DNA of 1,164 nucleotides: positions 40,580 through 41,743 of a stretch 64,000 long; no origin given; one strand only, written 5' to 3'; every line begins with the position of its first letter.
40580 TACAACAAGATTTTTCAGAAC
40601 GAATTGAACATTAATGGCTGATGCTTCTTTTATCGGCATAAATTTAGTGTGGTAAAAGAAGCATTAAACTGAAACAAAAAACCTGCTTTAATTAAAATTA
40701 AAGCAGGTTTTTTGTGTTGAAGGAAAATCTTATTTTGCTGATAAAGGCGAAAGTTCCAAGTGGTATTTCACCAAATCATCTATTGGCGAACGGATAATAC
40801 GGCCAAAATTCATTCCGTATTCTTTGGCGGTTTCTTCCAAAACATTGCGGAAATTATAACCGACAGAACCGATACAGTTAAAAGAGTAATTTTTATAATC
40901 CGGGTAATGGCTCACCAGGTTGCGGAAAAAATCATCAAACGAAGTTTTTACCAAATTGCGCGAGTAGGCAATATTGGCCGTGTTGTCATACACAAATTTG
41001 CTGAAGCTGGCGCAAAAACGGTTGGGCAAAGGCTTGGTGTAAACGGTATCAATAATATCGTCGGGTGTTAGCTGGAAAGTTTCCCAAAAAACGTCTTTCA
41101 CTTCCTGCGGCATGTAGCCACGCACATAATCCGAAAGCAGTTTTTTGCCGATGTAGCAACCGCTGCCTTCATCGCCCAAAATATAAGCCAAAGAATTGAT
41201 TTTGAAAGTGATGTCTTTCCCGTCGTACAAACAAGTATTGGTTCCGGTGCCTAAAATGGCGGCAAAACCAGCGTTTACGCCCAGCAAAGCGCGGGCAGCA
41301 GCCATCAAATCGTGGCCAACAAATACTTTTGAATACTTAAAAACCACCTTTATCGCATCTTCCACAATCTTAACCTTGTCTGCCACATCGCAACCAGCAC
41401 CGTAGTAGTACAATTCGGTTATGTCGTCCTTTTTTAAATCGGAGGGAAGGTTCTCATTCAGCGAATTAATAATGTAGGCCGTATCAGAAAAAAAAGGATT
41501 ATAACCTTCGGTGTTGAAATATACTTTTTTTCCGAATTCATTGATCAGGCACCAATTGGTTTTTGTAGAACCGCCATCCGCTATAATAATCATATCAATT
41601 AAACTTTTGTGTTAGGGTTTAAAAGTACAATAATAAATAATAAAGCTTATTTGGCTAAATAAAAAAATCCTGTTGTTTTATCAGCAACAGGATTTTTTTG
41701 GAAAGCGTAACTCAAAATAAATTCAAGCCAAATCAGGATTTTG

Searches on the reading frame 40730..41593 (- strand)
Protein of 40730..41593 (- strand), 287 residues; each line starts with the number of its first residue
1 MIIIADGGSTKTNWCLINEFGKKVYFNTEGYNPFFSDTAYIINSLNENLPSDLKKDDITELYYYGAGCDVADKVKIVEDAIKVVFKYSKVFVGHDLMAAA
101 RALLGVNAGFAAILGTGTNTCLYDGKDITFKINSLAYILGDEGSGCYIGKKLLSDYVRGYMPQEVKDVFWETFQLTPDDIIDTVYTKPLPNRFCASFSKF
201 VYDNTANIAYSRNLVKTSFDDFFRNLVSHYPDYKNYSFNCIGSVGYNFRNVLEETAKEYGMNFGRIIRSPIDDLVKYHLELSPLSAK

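Call 36: search_protein_families(library=pfam, proteins=[window:40730-41593:-])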
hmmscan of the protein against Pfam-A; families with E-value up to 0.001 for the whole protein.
window:40730-41593:- (287 aa): 0 families

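Call 77: search_protein_families(library=ncbifam, proteins=[window:40730-41593:-], max_evalue=0.01)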
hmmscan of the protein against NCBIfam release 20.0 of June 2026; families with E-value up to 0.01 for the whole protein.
window:40730-41593:- (287 aa): 1 family
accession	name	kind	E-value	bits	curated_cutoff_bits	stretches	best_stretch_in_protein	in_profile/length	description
NF046058.1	NagK_SO3507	equivalog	4.4e-05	23.1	370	1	6-254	15-269/295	N-acetylglucosamine kinase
